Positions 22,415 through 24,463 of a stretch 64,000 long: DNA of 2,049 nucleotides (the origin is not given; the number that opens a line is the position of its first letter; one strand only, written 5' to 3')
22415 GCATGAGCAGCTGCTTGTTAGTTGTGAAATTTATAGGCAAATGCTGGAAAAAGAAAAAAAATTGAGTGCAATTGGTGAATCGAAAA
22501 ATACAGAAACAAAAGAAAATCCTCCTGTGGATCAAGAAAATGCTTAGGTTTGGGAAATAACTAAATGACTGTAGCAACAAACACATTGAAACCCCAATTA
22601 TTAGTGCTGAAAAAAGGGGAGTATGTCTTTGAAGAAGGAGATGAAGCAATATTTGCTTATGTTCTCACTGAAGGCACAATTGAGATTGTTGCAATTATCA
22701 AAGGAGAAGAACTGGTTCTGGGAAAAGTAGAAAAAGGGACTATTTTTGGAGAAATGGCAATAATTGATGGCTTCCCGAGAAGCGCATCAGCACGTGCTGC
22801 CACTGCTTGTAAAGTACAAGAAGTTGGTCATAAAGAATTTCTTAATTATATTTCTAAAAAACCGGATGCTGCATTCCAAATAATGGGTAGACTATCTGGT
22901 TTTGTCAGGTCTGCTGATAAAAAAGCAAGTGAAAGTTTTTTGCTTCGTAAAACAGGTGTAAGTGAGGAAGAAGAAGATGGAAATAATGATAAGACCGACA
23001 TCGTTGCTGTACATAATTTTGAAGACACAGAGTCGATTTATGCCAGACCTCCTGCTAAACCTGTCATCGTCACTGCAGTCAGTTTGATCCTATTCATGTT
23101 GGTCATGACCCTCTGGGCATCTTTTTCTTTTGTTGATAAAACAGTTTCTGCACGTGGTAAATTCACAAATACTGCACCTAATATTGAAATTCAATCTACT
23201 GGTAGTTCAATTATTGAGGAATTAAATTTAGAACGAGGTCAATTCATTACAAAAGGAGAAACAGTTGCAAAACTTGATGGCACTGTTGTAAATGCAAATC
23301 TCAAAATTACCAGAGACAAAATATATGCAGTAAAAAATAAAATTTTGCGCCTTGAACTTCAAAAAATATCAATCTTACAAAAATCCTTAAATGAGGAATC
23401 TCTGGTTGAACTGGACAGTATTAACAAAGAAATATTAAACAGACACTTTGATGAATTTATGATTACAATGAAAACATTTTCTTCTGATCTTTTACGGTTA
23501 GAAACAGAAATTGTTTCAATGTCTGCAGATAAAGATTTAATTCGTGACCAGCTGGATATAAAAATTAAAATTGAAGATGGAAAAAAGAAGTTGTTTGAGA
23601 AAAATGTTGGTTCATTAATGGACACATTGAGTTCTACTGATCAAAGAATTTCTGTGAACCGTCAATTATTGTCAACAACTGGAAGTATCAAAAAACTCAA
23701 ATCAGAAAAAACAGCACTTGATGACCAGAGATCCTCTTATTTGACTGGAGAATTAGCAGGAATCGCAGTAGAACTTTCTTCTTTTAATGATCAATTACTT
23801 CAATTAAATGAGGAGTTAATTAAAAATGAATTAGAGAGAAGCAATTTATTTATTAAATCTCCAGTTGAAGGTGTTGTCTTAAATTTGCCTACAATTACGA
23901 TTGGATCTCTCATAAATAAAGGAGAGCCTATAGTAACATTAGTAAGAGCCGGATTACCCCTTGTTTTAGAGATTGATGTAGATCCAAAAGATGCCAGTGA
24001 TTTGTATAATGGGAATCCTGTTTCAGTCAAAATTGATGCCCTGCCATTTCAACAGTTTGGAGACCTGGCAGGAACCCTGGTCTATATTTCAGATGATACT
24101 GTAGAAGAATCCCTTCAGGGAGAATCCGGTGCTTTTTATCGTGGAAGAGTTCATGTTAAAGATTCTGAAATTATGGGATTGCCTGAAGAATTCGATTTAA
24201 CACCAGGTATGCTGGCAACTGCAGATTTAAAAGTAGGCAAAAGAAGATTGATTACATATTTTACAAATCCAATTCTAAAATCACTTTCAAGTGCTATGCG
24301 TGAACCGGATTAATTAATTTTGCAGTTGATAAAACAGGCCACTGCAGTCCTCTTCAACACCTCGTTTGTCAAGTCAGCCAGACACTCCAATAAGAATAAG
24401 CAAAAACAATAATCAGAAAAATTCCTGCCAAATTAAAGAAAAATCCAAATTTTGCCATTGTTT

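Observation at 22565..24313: Cyclic-nucleotide-binding domain fused to an HlyD-type membrane fusion protein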

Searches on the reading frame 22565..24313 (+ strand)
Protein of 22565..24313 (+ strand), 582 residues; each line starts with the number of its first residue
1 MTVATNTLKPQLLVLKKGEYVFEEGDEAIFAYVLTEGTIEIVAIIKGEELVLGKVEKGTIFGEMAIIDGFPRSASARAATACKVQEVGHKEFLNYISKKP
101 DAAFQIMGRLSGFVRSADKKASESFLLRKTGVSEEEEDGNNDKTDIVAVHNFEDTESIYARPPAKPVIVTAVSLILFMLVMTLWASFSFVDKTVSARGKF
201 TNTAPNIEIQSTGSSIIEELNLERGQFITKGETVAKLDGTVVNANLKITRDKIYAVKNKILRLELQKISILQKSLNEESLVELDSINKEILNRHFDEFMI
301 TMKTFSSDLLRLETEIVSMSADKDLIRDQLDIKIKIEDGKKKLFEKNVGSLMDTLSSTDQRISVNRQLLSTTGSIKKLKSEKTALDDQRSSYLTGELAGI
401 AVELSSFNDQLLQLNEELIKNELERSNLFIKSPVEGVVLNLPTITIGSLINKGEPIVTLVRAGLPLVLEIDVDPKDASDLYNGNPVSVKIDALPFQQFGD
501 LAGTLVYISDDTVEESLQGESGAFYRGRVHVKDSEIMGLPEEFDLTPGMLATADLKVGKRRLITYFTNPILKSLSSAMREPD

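Call 6: search_protein_families(library=pfam, proteins=[window:22565-24313:+], max_evalue=0.01)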
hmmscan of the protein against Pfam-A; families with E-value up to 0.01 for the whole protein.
window:22565-24313:+ (582 aa): 3 families
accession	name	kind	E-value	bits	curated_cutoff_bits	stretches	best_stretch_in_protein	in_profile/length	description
PF00027.35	cNMP_binding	-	9.1e-19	67.7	27.5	1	14-98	3-88/89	Cyclic nucleotide-binding domain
PF13437.12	HlyD_3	-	1.3e-13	52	22.2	1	430-515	2-82/106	HlyD family secretion protein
PF16576.10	HlyD_D23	-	1.8e-07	31.1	30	1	417-510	98-186/214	Barrel-sandwich domain of CusB or HlyD membrane-fusion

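Call 7: search_protein_families(library=ncbifam, proteins=[window:22565-24313:+], max_evalue=0.01)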
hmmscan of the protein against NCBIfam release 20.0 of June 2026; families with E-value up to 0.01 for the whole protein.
window:22565-24313:+ (582 aa): 14 families
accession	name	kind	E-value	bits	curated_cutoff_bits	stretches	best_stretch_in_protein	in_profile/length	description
TIGR01843.1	type_I_hlyD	subfamily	2e-76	257.6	208.65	1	168-580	5-421/422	HlyD family type I secretion periplasmic adaptor subunit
TIGR03794.1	NHLM_micro_HlyD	equivalog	8e-15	54.6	156.2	1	172-510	24-338/421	NHLP bacteriocin system secretion protein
NF008732.0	PRK11753.1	equivalog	1.5e-10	40.9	266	1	20-124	33-139/214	cAMP-activated global transcriptional regulator CRP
TIGR00998.1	8a0101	subfamily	2.4e-10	39.9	390.8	1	169-493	7-268/334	EmrA/EmrK family multidrug efflux transporter periplasmic adaptor subunit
TIGR01730.1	RND_mfp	subfamily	3.4e-09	36.1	94.9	1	423-498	130-203/322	efflux RND transporter periplasmic adaptor subunit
TIGR01000.1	bacteriocin_acc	subfamily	2.1e-06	26.9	258.85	1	174-272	28-126/457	bacteriocin secretion accessory protein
NF058543.1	ActPatMycb56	equivalog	5.2e-06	25.5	460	1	13-100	22-108/317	acetyltransferase Pat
TIGR02971.1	heterocyst_DevB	subfamily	7.6e-05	22.3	129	1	210-496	20-270/327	ABC exporter membrane fusion protein, DevB family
NF006901.0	PRK09392.1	equivalog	0.00015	21.2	211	1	20-120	40-140/236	transcriptional activator FtrB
TIGR00999.1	8a0102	subfamily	0.00017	20.8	319.3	0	414-492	77-155/271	CzcB/NccB family metal efflux transporter periplasmic adaptor subunit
TIGR03896.1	cyc_nuc_ocin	subfamily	0.0012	18.3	161.05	1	18-88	169-240/317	bacteriocin-type transport-associated protein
NF008365.0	PRK11161.1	subfamily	0.0025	17.1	228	1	15-116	52-153/250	fumarate/nitrate reduction transcriptional regulator Fnr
NF052518.1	TransRegLdrP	equivalog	0.0029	17.7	300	1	16-87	5-76/195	transcriptional regulator LdrP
NF002939.0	PRK03598.1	equivalog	0.0068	15.6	393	0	214-255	52-93/332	secretion protein HlyD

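Call 8: find_homologous_proteins(query=window:22565-24310:+, max_evalue=0.00001)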
Query window:22565-24310:+ (582 aa): 558 proteins with E <= 0.00001 among 8000 candidates; the best 120 are listed.
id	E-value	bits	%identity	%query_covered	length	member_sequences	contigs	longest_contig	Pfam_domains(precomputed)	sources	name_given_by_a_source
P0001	0.0e+0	1240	100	100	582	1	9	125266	PF26002.1,PF00027.36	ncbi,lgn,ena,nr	ncbi:MAG: HlyD family type I secretion periplasmic adaptor subunit [SAR324 cluster bacterium]|nr:Hly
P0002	0.0e+0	1103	89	100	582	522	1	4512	PF26002.1,PF00027.36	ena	-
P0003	0.0e+0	1103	89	100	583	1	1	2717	PF26002.1,PF00027.36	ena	-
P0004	0.0e+0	1102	88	100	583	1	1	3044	PF26002.1,PF00027.36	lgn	-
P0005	0.0e+0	1102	88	100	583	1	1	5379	PF26002.1,PF00027.36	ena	-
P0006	0.0e+0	1101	89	100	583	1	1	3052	PF26002.1,PF00027.36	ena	-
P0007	0.0e+0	1101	88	100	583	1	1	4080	PF26002.1,PF00027.36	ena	-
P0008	0.0e+0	1101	89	100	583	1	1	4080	PF26002.1,PF00027.36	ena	-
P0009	0.0e+0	1101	88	100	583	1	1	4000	PF26002.1,PF00027.36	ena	-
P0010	0.0e+0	1101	89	100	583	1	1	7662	PF26002.1,PF00027.36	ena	-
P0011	0.0e+0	1100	88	100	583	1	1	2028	PF26002.1,PF00027.36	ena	-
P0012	0.0e+0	1100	88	100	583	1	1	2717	PF26002.1,PF00027.36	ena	-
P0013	0.0e+0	1100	88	100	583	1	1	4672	PF26002.1,PF00027.36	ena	-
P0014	0.0e+0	1100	88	100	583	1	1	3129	PF26002.1,PF00027.36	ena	-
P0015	0.0e+0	1100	88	100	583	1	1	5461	PF26002.1,PF00027.36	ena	-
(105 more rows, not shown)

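Call 13: find_related_loci(query=window:22565-24310:+, collection=genome_contigs, flank=10000)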
Query window:22565-24310:+ (582 aa) in genome_contigs; peptide patterns used: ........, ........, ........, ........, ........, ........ (x = any residue, [..] = any of these).
129 stretches matched a pattern; 7 encode a relative of the query (tblastn E <= 1e-3); 7 distinct loci.
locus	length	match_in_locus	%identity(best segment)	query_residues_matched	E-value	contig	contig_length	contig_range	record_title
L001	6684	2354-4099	87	1-582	0e+0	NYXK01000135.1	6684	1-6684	MAG: Deltaproteobacteria bacterium isolate CPC1 68244, whole genome shotgun sequence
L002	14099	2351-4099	88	1-582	0e+0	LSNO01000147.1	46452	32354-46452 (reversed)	MAG: SAR324 cluster bacterium SAR324-CTD7B Contig246554, whole genome shotgun sequence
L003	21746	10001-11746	87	1-582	0e+0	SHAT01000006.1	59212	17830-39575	MAG: Proteobacteria bacterium isolate MED-G181 Proteobacteria-MED-G181-C6, whole genome shotgun sequence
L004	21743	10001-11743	74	3-582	0e+0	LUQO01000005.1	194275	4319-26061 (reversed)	MAG: SAR324 cluster bacterium REDSEA-S27_B3 scaffold5, whole genome shotgun sequence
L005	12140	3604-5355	76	1-582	0e+0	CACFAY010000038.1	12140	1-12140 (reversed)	uncultured SAR324 cluster bacterium isolate AG-404-P05 genome assembly, contig: AG-404-P05_NODE_38, whole genome shotgun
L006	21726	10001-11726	82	1-575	0e+0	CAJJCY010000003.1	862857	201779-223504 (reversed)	MAG: uncultured SAR324 cluster bacterium isolate FRAM18_bin343 genome assembly, contig: FRAM18_bin343-3, whole genome sh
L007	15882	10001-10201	34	11-76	4e-6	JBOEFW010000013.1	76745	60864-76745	MAG: Aureispira sp. isolate PBSAbac1 PBSA13_contig_356, whole genome shotgun sequence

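Call 25: search_protein_representatives(protein=window:22565-24310:+)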
Query: 582 residues. Proteins with E-value up to 0.001 (for the whole library): 26315; up to 1e-10: 5978; up to 1e-30: 313. The best 150 are listed.
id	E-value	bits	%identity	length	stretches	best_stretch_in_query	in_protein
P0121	1.5e-286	967.5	77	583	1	4-582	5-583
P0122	2.0e-148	511.8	44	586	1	9-582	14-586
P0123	4.9e-145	500.6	88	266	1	1-266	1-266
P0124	5.1e-124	431.3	40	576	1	13-582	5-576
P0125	4.8e-121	421.5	40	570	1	15-582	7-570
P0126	1.6e-119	416.4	39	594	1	13-582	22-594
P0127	3.1e-117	408.9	39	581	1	15-582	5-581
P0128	8.4e-117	407.5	41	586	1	16-582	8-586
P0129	2.8e-113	395.9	37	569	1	9-581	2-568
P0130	3.3e-109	382.4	36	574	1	16-581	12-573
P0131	8.1e-104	364.6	37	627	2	161-581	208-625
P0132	5.4e-100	352.0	38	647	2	352-582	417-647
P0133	2.4e-99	349.9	39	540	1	16-582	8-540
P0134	2.5e-93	330.0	35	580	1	15-581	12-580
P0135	2.1e-86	307.2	31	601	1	14-581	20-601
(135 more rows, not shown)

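Call 28: list_cluster_members(proteins=[P0122, P0124, P0125, P0126, P0127, P0128, P0129, P0130, P0134, P0135])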
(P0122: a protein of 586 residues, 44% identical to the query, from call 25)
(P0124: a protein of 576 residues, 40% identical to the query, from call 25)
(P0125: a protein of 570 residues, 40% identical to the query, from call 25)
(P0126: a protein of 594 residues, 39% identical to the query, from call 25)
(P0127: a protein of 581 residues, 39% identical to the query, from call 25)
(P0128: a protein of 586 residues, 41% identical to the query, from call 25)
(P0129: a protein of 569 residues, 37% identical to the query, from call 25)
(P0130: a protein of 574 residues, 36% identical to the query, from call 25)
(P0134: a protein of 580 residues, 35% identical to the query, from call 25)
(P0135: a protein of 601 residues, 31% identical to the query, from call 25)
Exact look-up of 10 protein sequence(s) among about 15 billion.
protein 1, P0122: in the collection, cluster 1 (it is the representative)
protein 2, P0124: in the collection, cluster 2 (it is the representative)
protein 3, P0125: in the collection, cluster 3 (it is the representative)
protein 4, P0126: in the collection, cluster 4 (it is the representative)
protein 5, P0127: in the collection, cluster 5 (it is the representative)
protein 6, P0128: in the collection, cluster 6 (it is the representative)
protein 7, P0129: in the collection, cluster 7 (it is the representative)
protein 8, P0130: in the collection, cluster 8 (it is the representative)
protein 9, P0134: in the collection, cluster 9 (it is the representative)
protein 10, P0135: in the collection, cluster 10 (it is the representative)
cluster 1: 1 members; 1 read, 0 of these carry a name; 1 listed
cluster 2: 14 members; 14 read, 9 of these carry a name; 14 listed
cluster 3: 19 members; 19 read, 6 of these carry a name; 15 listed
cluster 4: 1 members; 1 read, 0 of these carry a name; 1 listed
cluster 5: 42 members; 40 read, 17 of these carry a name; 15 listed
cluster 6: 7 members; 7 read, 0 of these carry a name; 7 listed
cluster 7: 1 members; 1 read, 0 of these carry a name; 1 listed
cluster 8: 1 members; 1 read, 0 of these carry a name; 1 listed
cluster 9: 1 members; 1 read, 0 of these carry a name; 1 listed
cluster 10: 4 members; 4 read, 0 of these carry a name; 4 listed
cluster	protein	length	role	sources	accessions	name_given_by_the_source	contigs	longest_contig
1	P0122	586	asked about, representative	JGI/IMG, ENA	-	-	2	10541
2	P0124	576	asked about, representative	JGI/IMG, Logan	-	hemolysin D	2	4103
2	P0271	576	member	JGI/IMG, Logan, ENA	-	hemolysin D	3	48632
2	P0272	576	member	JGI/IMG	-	hemolysin D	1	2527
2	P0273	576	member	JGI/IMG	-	hemolysin D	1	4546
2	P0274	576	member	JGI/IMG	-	hemolysin D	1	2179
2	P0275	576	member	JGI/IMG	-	hemolysin D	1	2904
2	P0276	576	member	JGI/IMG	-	HlyD family secretion protein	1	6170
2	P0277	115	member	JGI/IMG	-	hemolysin D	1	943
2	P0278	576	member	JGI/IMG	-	hemolysin D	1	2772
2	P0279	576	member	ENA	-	-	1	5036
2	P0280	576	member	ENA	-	-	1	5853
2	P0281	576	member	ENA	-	-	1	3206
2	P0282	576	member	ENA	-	-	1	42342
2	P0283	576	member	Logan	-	-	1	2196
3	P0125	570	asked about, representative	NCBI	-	-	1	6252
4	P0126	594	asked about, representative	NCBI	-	-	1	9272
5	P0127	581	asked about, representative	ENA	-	-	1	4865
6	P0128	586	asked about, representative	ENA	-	-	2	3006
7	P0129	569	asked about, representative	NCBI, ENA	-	-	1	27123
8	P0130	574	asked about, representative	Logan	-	-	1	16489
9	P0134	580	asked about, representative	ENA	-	-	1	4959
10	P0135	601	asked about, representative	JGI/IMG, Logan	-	-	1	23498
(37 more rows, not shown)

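Call 36: find_homologous_proteins(query=A1, max_evalue=1e-30)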
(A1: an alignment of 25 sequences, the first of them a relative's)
Query A1 (25 sequences) (576 aa, profile of the alignment): 348 proteins with E <= 1e-30 among 8000 candidates; the best 120 are listed.
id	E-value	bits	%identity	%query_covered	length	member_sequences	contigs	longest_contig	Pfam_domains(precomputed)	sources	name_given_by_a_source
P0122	8.9e-215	733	40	99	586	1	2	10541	PF26002.1,PF25917.1,PF00027.36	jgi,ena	-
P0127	1.4e-209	716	39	99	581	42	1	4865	PF25973.1,PF26002.1,PF25917.1,PF00027.36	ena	-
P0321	9.5e-209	713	41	99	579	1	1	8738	PF25984.1,PF26002.1,PF00027.36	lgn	-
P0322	3.3e-208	712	33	72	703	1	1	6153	PF25973.1,PF26002.1,PF25917.1,PF00027.36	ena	-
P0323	2.0e-207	709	41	99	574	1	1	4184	PF25973.1,PF25984.1,PF26002.1,PF00027.36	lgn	-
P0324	3.4e-207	708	33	72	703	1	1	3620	PF25973.1,PF26002.1,PF25917.1,PF00027.36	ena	-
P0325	3.1e-206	705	39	99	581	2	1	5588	PF25973.1,PF26002.1,PF00027.36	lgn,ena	-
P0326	4.8e-206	704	39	99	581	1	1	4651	PF25973.1,PF26002.1,PF00027.36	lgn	-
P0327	1.3e-205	703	39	99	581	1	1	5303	PF25973.1,PF26002.1,PF00027.36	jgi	jgi:hemolysin D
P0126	1.1e-204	700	36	99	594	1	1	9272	PF26002.1,PF00027.36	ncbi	-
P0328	1.4e-204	700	43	99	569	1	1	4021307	PF26002.1,PF00027.36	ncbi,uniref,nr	ncbi:HlyD family type I secretion periplasmic adaptor subunit [Magnetospira sp. QH-2]|uniref:HlyD fa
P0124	6.7e-204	697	100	100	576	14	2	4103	PF26002.1,PF00027.36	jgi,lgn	jgi:hemolysin D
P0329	1.6e-203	696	44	100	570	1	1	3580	PF26002.1,PF00027.36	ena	-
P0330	1.9e-203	696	44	100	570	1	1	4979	PF26002.1,PF00027.36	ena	-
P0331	2.5e-203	695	44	100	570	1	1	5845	PF26002.1,PF00027.36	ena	-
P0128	6.3e-203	694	46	100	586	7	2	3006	PF25973.1,PF26002.1,PF00027.36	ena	-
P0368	1.1e-200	687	46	100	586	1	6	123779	PF25973.1,PF26002.1,PF00027.36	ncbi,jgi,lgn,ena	-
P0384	3.9e-198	678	33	98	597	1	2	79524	PF25973.1,PF26002.1,PF00027.36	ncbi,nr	ncbi:MAG: HlyD family type I secretion periplasmic adaptor subunit [Magnetococcales bacterium]|nr:Hl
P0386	5.5e-198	678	45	98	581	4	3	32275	PF26002.1,PF00027.36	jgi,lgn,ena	jgi:HlyD family secretion protein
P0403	3.5e-196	672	63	100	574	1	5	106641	PF25973.1,PF26002.1,PF25893.1,PF00027.36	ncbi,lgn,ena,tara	tara:strand:- start:29122 stop:30846 length:1725 start_codon:yes stop_codon:yes gene_type:complete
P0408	1.1e-195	670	34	99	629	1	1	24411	PF25994.1,PF25973.1,PF26002.1,PF00027.36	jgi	jgi:HlyD family secretion protein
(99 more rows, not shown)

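Call 37: find_encoding_contigs(protein=P0328, flank=10000, max_places=1)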
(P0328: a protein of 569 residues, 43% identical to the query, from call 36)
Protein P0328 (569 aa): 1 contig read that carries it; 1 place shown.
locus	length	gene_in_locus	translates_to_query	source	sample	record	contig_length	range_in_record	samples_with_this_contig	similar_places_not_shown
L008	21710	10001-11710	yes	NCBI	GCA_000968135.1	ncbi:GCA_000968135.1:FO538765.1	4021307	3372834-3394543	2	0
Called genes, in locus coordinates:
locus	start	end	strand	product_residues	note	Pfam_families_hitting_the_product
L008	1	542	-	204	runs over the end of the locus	PF01612:DNA_pol_A_exo1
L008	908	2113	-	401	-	-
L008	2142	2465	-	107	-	-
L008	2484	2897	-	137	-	PF20172:DUF6538 (weak)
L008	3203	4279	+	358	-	PF05368:NmrA, PF00106:adh_short (weak), PF01073:3Beta_HSD, PF01370:Epimerase, PF04321:RmlD_sub_bind (weak), PF07993:NAD_binding_4 (faint), PF13460:NAD_binding_10, PF13561:adh_short_C2 (weak)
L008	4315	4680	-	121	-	PF01047:MarR, PF12802:MarR_2, PF13463:HTH_27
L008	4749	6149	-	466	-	PF21337:Peptidase_M17_N_1, PF00883:Peptidase_M17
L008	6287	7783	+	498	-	-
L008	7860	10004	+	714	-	PF00664:ABC_membrane, PF13191:AAA_16 (faint), PF00005:ABC_tran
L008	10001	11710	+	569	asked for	PF00027:cNMP_binding, PF26002:Beta-barrel_AprE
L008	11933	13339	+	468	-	-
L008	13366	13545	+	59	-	-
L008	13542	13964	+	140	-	-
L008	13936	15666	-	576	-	PF07694:5TM-5TMR_LYT, PF00989:PAS, PF08448:PAS_4, PF13426:PAS_9, PF00512:HisKA, PF02518:HATPase_c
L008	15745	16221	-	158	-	PF00034:Cytochrom_C, PF13442:Cytochrome_CBB3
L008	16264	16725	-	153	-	PF02590:SPOUT_MTase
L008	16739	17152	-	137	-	PF02410:RsfS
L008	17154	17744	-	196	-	PF01467:CTP_transf_like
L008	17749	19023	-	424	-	PF00171:Aldedh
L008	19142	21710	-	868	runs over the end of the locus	PF00753:Lactamase_B (weak), PF23023:Anti-Pycsar_Apyc1, PF12706:Lactamase_B_2, PF00027:cNMP_binding, PF01814:Hemerythrin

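Call 38: find_encoding_contigs(protein=P0384, flank=10000, max_places=1)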
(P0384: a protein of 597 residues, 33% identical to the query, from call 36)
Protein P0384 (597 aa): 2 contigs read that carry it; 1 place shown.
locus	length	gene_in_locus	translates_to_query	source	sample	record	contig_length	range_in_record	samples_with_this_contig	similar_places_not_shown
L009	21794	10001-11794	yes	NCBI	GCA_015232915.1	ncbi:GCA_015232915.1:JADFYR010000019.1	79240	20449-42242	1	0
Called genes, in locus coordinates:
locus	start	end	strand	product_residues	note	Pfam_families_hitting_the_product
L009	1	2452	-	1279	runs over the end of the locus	PF01590:GAF (weak), PF13185:GAF_2, PF00512:HisKA, PF02518:HATPase_c, PF00072:Response_reg, PF01627:Hpt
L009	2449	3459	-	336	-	PF12849:PBP_like_2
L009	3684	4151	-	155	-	PF26373:MamC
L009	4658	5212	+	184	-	-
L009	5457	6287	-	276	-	PF12158:DUF3592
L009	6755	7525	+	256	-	-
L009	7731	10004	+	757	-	PF03412:Peptidase_C39, PF00664:ABC_membrane, PF00005:ABC_tran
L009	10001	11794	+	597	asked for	PF00027:cNMP_binding, PF25973:BSH_CzcB (faint), PF26002:Beta-barrel_AprE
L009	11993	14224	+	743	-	PF02321:OEP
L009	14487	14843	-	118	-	PF09361:Phasin_2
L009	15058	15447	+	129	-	PF04241:DUF423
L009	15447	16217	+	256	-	PF03883:H2O2_YaaD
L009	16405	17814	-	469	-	PF00890:FAD_binding_2 (weak), PF01134:GIDA (weak), PF07992:Pyr_redox_2, PF12831:FAD_oxidored, PF13450:NAD_binding_8 (weak), PF13738:Pyr_redox_3 (weak), PF00070:Pyr_redox, PF02852:Pyr_redox_dim, +2 more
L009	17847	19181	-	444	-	PF00364:Biotin_lipoyl, PF02817:E3_binding, PF00198:2-oxoacid_dh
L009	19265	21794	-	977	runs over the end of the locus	PF16078:2-oxogl_dehyd_N, PF00676:E1_dh, PF02779:Transket_pyr, PF16870:OxoGdeHyase_C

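Call 39: find_encoding_contigs(protein=P0403, flank=10000, max_places=1)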
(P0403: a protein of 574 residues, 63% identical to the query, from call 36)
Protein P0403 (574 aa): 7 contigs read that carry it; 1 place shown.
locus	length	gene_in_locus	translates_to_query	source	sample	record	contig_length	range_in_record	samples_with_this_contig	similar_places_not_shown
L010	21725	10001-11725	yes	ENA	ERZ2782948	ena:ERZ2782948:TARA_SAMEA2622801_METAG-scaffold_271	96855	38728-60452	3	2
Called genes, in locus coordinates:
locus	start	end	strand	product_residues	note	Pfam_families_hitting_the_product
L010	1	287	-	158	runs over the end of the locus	-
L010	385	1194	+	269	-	PF02679:ComA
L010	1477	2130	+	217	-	PF13795:HupE_UreJ_2 (weak), PF04955:HupE_UreJ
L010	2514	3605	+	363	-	PF01979:Amidohydro_1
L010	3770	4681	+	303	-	PF00106:adh_short, PF08659:KR, PF13561:adh_short_C2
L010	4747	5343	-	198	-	PF02627:CMD (weak)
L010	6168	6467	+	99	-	-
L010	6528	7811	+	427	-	PF02321:OEP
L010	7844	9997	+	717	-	PF00664:ABC_membrane, PF00005:ABC_tran, PF13304:AAA_21 (faint)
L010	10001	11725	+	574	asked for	PF00027:cNMP_binding, PF25973:BSH_CzcB (weak), PF25893:HH_CzcB (faint), PF26002:Beta-barrel_AprE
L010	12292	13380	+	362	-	PF01306:LacY_symp, PF03825:Nuc_H_symport, PF07690:MFS_1, PF12832:MFS_1_like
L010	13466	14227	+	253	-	PF00106:adh_short, PF08659:KR, PF01370:Epimerase (weak), PF13561:adh_short_C2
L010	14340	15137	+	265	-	PF00378:ECH_1, PF16113:ECH_2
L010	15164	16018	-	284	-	PF08239:SH3_3 (weak), PF18348:SH3_16, PF00877:NLPC_P60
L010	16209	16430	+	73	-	-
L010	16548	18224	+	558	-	PF02776:TPP_enzyme_N, PF00205:TPP_enzyme_M, PF02775:TPP_enzyme_C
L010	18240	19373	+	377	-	PF00465:Fe-ADH, PF13685:Fe-ADH_2 (weak), PF25137:ADH_Fe_C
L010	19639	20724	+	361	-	PF03480:DctP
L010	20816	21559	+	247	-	PF04290:DctQ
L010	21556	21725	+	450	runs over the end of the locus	PF06808:DctM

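Call 45: find_encoding_contigs(protein=P0368, flank=10000, max_places=1)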
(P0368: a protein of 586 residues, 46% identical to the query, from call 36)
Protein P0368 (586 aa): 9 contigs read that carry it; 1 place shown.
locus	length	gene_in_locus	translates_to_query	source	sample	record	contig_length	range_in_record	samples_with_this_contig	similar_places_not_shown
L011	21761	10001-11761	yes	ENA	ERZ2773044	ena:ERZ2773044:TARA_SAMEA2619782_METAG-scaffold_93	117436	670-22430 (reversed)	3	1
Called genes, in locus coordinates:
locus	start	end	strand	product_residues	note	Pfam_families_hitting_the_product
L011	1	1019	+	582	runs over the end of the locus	PF07556:DUF1538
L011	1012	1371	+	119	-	PF00543:P-II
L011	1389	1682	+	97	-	-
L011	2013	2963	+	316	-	-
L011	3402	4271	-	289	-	PF02518:HATPase_c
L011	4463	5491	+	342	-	PF00072:Response_reg, PF00196:GerE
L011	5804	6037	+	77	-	-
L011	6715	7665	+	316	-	-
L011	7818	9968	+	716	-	PF00664:ABC_membrane, PF00005:ABC_tran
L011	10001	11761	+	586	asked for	PF00027:cNMP_binding, PF25973:BSH_CzcB (weak), PF26002:Beta-barrel_AprE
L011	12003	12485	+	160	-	PF00072:Response_reg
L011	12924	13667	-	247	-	PF13677:MotB_plug, PF00691:OmpA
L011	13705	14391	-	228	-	PF01618:MotA_ExbB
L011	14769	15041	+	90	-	-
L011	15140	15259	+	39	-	-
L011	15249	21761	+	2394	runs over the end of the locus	?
